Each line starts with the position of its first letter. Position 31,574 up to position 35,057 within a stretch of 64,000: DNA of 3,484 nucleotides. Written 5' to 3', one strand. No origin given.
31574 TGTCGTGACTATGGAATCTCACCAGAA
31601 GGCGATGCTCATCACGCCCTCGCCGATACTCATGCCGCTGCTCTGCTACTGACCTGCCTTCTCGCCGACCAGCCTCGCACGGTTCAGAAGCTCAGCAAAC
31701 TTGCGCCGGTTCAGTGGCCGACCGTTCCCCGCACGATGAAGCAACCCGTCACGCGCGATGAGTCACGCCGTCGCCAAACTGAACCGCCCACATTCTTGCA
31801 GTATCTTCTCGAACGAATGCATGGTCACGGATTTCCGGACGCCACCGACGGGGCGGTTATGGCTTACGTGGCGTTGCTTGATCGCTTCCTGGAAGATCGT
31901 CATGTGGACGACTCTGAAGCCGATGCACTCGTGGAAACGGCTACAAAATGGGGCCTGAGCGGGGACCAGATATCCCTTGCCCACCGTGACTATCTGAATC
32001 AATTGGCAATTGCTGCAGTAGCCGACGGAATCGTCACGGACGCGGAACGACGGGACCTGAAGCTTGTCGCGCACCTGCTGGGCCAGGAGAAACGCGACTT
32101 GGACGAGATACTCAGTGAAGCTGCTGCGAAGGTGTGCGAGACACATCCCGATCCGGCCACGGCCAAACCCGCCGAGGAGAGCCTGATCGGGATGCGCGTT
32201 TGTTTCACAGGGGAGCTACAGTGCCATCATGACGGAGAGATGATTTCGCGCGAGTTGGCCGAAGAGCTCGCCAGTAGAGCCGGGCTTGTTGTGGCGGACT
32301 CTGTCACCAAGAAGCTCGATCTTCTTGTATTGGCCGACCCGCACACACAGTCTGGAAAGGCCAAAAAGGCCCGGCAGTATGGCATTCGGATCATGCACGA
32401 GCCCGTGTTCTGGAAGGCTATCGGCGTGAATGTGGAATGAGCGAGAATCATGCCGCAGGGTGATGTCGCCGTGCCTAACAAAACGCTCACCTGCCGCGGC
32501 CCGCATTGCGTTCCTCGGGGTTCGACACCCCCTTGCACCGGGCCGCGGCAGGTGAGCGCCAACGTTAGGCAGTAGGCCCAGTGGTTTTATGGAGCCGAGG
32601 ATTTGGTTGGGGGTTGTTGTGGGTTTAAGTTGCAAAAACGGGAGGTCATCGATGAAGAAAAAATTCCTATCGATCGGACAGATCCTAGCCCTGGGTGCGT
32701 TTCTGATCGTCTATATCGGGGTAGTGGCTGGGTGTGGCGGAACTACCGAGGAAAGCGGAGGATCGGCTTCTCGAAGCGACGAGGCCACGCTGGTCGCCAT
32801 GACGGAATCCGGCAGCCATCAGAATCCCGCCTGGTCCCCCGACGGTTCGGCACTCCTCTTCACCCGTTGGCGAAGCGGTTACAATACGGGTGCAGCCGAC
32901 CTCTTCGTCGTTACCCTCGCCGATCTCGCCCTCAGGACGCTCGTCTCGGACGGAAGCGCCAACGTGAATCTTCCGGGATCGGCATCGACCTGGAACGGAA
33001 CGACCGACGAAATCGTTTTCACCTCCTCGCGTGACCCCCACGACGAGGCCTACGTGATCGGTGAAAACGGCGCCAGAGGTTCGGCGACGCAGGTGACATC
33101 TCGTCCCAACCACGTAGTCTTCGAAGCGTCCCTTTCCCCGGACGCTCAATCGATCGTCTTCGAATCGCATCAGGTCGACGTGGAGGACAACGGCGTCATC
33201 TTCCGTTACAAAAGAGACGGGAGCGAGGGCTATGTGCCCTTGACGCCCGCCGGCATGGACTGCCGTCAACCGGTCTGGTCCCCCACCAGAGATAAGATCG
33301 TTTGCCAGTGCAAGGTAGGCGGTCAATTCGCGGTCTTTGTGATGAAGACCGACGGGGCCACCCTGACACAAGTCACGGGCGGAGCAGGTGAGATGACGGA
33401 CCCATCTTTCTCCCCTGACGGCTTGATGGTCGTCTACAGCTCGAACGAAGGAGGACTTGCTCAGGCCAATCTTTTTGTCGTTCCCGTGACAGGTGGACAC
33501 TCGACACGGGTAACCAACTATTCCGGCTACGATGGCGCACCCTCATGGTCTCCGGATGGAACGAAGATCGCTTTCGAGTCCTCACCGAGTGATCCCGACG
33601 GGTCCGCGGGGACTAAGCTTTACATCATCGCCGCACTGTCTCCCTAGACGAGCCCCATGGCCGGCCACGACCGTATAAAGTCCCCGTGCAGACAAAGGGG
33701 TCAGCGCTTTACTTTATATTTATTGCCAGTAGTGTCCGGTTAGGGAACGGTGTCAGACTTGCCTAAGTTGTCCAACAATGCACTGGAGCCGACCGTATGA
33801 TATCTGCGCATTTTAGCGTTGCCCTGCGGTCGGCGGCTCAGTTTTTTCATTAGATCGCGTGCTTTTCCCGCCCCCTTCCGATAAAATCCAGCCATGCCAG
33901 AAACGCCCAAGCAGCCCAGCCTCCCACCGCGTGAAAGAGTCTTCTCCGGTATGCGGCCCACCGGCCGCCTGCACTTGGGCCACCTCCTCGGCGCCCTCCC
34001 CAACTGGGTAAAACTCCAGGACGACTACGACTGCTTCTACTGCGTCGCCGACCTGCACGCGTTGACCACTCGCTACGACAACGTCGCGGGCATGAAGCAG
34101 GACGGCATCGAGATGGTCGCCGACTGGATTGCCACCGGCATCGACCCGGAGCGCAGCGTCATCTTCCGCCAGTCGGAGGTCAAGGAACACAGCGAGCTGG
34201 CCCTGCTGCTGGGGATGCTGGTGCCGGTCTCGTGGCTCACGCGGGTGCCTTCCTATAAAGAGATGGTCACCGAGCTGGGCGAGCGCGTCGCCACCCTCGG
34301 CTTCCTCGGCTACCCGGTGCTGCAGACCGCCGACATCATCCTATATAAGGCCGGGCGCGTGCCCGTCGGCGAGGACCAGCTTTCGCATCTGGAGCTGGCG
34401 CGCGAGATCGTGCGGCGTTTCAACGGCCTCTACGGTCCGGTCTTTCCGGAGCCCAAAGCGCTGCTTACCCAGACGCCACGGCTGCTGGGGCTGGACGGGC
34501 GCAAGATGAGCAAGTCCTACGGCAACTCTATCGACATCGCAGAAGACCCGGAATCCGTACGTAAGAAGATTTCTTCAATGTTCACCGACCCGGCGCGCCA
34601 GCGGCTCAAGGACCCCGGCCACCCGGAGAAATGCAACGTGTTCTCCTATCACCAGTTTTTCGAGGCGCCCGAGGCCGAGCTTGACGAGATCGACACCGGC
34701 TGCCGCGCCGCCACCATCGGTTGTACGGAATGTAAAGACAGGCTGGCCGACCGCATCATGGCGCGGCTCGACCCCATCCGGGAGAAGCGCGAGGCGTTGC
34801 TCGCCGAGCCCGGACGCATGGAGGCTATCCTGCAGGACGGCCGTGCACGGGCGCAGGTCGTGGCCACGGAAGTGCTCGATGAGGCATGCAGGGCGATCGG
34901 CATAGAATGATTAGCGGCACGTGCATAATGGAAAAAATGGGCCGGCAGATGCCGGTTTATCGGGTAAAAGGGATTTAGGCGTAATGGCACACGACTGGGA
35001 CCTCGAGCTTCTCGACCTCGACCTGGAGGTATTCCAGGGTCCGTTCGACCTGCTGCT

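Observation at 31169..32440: Cassette-borne DEDDh exonuclease fused to TerB-like and BRCT domains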

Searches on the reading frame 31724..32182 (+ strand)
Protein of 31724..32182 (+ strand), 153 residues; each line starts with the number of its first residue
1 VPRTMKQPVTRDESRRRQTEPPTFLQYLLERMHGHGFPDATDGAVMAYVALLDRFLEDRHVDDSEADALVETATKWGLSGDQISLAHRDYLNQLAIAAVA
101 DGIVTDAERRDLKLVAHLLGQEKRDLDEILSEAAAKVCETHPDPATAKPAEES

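Call 41: search_solved_structures(query=A3, max_evalue=10, show_alignments=3)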
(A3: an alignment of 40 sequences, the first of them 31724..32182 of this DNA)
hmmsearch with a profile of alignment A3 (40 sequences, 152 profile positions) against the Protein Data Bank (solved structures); distinct sequences matched with E-value up to 10: 5.
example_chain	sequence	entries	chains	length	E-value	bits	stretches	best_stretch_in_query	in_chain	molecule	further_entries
2ou3_A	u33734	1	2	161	4.3e-06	29.8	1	80-132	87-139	Tellurite resistance protein of COG3793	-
4bm5_A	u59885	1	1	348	0.015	18.3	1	67-137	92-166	SIMILAR TO CHLOROPLAST INNER MEMBRANE PROTEIN TIC110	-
8hkc_E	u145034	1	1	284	0.046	16.7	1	57-94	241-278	RNA polymerase sigma factor RpoH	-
6fh4_A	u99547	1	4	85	0.18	14.8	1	45-78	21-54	Transcriptional regulator CtsR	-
3ke2_A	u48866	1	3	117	0.89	12.5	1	79-134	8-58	uncharacterized protein YP_928783.1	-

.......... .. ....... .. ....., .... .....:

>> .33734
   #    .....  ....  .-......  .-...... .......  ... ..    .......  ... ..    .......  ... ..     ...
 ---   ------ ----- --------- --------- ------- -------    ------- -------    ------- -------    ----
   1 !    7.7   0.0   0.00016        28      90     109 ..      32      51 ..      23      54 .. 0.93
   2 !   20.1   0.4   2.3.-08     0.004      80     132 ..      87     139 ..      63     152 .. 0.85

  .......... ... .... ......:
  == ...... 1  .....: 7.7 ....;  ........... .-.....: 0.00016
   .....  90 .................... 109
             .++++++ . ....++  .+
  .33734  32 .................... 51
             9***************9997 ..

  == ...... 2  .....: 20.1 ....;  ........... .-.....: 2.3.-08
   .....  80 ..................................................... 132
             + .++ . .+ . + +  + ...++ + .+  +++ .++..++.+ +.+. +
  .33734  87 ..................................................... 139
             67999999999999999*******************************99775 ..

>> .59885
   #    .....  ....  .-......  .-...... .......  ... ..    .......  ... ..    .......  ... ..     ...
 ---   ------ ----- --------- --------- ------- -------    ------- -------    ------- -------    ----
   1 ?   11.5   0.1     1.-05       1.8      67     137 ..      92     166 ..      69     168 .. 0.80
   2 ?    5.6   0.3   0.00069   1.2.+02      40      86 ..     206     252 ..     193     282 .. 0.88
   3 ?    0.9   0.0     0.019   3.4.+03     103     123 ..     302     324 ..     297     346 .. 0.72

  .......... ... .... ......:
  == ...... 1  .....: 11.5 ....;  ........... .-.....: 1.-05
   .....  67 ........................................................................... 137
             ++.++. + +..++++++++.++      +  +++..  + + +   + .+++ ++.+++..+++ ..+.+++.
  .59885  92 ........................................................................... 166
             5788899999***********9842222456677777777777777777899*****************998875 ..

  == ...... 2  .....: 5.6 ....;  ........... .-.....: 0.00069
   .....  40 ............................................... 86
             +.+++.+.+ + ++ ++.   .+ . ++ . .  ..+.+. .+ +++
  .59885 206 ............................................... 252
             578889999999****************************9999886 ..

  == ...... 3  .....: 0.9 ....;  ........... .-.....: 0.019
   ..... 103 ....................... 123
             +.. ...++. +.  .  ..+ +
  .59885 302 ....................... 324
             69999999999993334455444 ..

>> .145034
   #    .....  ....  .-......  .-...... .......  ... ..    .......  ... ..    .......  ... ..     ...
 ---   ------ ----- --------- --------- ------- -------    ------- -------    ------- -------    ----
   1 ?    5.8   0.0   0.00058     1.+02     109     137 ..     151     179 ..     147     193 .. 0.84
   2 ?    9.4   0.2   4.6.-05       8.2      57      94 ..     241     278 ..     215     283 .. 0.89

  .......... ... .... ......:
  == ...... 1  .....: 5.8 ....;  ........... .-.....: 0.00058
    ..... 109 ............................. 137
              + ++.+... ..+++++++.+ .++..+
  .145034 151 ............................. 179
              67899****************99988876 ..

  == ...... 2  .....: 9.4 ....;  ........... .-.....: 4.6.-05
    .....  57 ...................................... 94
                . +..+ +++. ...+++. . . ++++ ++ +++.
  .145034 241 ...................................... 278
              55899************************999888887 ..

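Call 47: predict_structure(alignment_id=A3)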
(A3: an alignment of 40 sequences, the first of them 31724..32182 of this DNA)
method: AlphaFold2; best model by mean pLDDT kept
length: 153 residues; sequences in the alignment: 40
mean_pLDDT: 85.9   pTM: 0.70
mean pLDDT of the five models: 85.9, 85.8, 84.0, 83.9, 82.4
residues with pLDDT >= 90: 88; 70-90: 51; 50-70: 14; < 50: 0
segments of 3 or more residues with pLDDT < 50: none
pLDDT, mean of each block of 10 residues (from residue 1): 78 75 77 65 87 89 93 95 93 94 92 93 89 94 77 75
secondary structure, 60 per line:
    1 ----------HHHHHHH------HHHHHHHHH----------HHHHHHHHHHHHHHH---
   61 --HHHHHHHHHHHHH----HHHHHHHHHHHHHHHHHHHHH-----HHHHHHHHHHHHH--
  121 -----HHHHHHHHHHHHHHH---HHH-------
elements in order: H11-17 H24-32 H43-57 H63-75 H80-100 H106-118 H126-140

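Call 55: fold_search(model_id=the predicted structure, library=pdb)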
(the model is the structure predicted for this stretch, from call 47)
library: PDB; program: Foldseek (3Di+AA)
matches with E <= 10: 61; with E <= 0.001: 0
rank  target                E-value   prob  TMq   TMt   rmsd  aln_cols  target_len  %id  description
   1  7udk_A                2.9e+00  0.20  0.33  0.30   9.5       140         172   18  Crystal structure of designed helical repeat protein RPB_LRP2_R4 bound to LRPx4 peptide (released 2023-03-22)
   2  5fb3_E                3.2e+00  0.08  0.23  0.14  10.2       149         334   13  Structure of glycerophosphate dehydrogenase in complex with NADPH (released 2016-10-12)
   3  6ux8_A                3.4e+00  0.05  0.17  0.18  16.5       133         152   14  Structure of monobody 33 MLKL N-terminal domain complex (released 2020-04-01)
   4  4uc3_A                3.9e+00  0.04  0.17  0.18  14.9       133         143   11  Translocator protein 18 kDa (TSPO) from Rhodobacter sphaeroides wild type (released 2015-02-04)
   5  5ic9_B                4.1e+00  0.06  0.22  0.24  10.8       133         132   20  Structure of the CTD complex of Utp12 and Utp13 (released 2016-07-06)
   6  3uv4_A                4.3e+00  0.11  0.26  0.31  11.8       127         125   12  Crystal Structure of the second bromodomain of human Transcription initiation factor TFIID subunit 1 (TAF1) (released 2012-03-14)
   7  3lf9                  4.3e+00  0.08  0.23  0.28  15.3       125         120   15  Crystal structure of HIV epitope-scaffold 4E10_D0_1IS1A_001_C (released 2010-09-22)
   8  7wrg_B                4.3e+00  0.07  0.19  0.05  19.2        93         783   15  Crystal structure of full-length kinesin-3 KLP-6 (released 2022-08-10)
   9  2vko_A                4.5e+00  0.08  0.23  0.29  12.5       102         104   10  Structure of the soluble domain of the membrane protein TM1634 from Thermotoga maritima (released 2008-04-08)
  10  2vko_B                4.8e+00  0.09  0.25  0.31  13.7       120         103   12  Structure of the soluble domain of the membrane protein TM1634 from Thermotoga maritima (released 2008-04-08)
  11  3tl4                  5.0e+00  0.06  0.21  0.18  18.3       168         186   11  Crystal Structure of the tRNA Binding Domain of Glutaminyl-tRNA Synthetase from Saccharomyces cerevisiae (released 2011-11-30)
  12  3d9p_B                5.3e+00  0.12  0.26  0.28   8.6       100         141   12  Snapshots of the RNA processing factor SCAF8 bound to different phosphorylated forms of the Carboxy-Terminal Domain of (released 2008-06-10)
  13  4b94_B                5.3e+00  0.04  0.19  0.21  13.0       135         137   11  Crystal structure of human Mps1 TPR domain (released 2013-04-24)
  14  7dh5_R                5.3e+00  0.01  0.12  0.09  18.8       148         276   16  Dog beta3 adrenergic receptor bound to mirabegron in complex with a miniGs heterotrimer (released 2021-08-04)
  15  8cwy_A                5.5e+00  0.09  0.29  0.13  10.3       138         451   12  Accurate computational design of genetically encoded 3D protein crystals (released 2023-11-01)
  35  2h5n_D                7.8e+00  0.08  0.26  0.31  12.8       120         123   13  Crystal Structure of Protein of Unknown Function PG1108 from Porphyromonas gingivalis W83 (released 2006-07-25)
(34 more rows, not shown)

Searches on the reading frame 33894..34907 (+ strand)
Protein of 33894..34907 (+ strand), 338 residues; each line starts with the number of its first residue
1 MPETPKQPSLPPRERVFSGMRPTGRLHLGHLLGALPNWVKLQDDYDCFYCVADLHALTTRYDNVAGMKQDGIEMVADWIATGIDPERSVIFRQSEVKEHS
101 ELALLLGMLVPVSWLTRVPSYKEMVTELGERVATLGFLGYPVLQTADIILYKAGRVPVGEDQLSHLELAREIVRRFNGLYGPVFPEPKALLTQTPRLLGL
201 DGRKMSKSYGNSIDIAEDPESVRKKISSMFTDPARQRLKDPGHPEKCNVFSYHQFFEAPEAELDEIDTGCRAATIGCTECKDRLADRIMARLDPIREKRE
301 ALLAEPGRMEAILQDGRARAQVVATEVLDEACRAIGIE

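Call 65: find_homologous_proteins(query=window:33894-34907:+, max_evalue=1e-50)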
Query window:33894-34907:+ (338 aa): 7999 proteins with E <= 1e-50 among 8000 candidates; the best 120 are listed.
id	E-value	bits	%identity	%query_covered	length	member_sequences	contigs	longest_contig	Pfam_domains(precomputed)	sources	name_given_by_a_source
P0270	1.1e-214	730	94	100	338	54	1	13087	PF00579.32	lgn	-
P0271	3.1e-205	699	90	100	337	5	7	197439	PF00579.32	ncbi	ncbi:MAG: tryptophan--tRNA ligase [Thermoleophilia bacterium]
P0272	3.0e-196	669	86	100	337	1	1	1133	PF00579.32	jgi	jgi:tryptophanyl-tRNA synthetase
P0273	4.2e-196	669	85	100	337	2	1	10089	PF00579.32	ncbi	-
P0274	1.1e-195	667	86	100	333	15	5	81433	PF00579.32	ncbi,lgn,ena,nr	ncbi:MAG: tryptophan--tRNA ligase [Actinomycetota bacterium]|nr:tryptophan--tRNA ligase [Actinomycet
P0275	1.1e-191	654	84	100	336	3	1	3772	PF00579.32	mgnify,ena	mgnify:CR=1 FL=1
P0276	1.8e-191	653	85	100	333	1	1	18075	PF00579.32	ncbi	-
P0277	5.3e-190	649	83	100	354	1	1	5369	PF00579.32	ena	-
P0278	3.1e-188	643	85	99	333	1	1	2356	PF00579.32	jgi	jgi:tryptophanyl-tRNA synthetase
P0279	4.2e-188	642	87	94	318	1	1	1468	PF00579.32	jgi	jgi:tryptophanyl-tRNA synthetase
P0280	2.4e-187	640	86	97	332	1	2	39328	PF00579.32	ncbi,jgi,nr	ncbi:MAG: tryptophan--tRNA ligase [Gaiellales bacterium]|nr:MAG: tryptophan--tRNA ligase [Gaiellales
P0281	4.7e-185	632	88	94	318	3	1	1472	PF00579.32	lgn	-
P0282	1.2e-184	631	81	100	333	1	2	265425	PF00579.32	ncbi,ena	-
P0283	1.2e-183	628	84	94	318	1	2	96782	PF00579.32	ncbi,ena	-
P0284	4.1e-183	626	85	94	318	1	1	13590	PF00579.32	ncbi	-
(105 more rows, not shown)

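Call 66: find_encoding_contigs(protein=P0271, flank=10000, max_places=3)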
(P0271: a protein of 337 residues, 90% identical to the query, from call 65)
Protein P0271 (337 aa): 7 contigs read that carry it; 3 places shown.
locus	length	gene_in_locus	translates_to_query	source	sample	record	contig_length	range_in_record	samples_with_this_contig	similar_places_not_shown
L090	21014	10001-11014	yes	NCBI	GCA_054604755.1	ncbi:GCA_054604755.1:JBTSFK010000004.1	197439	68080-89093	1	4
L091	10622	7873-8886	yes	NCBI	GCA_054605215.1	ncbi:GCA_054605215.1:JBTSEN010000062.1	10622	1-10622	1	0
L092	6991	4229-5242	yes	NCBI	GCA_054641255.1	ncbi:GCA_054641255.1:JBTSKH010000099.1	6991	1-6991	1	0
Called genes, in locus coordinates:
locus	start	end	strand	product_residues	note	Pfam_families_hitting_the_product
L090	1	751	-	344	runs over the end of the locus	PF00512:HisKA, PF02518:HATPase_c, PF13589:HATPase_c_3 (weak)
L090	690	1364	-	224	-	PF00072:Response_reg, PF00486:Trans_reg_C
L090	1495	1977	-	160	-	-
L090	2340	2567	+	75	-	PF11127:YgaP-like_TM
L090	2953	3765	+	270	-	PF02110:HK, PF01256:Carb_kinase (weak)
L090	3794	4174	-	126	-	PF02579:Nitro_FeMo-Co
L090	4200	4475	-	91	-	PF02001:DUF134, PF04545:Sigma70_r4, PF08281:Sigma70_r4_2, PF13384:HTH_23 (weak)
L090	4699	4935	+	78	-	PF22513:FitA-like_RHH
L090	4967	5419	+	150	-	PF01850:PIN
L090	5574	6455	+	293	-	PF02661:Fic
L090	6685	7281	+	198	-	PF13676:TIR_2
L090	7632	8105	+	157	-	-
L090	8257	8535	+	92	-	PF02604:PhdYeFM_antitox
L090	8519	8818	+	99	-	PF05016:ParE_toxin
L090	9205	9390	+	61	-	-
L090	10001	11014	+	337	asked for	PF00579:tRNA-synt_1b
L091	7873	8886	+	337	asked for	PF00579:tRNA-synt_1b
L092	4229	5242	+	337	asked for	PF00579:tRNA-synt_1b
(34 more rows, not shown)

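Call 67: find_encoding_contigs(protein=P0270, flank=10000, max_places=2)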
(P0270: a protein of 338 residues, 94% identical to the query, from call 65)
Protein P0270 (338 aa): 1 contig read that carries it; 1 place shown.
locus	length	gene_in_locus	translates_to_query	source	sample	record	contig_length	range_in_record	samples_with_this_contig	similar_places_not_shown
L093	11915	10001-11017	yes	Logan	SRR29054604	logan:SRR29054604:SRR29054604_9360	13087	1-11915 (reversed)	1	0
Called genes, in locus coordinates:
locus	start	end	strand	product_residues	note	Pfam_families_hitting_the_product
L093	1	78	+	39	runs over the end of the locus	-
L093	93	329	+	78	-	PF20068:Amphi-Trp (weak)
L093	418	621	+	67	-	-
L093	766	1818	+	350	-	-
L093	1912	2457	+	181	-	-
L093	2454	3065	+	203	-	PF13302:Acetyltransf_3, PF13420:Acetyltransf_4 (weak), PF13523:Acetyltransf_8, PF00583:Acetyltransf_1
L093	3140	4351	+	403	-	PF04389:Peptidase_M28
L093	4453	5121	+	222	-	PF06197:DUF998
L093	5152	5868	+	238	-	PF13483:Lactamase_B_3, PF12706:Lactamase_B_2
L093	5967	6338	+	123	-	PF18899:DUF5655 (weak), PF08818:DUF1801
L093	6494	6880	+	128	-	PF00903:Glyoxalase, PF18029:Glyoxalase_6 (weak)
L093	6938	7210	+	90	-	-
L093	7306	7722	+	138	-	PF08818:DUF1801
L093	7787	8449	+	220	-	-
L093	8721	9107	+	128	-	PF19851:DUF6326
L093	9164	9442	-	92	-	-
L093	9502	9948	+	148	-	PF12675:DUF3795 (faint)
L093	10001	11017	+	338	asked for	PF00579:tRNA-synt_1b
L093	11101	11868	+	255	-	PF02616:SMC_ScpA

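Call 70: search_protein_families(library=ncbifam, proteins=[L093:766-1815:+], max_evalue=0.001)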
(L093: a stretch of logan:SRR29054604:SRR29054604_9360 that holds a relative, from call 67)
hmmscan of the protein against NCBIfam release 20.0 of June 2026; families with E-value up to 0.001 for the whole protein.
L093:766-1815:+ (350 aa): 0 families
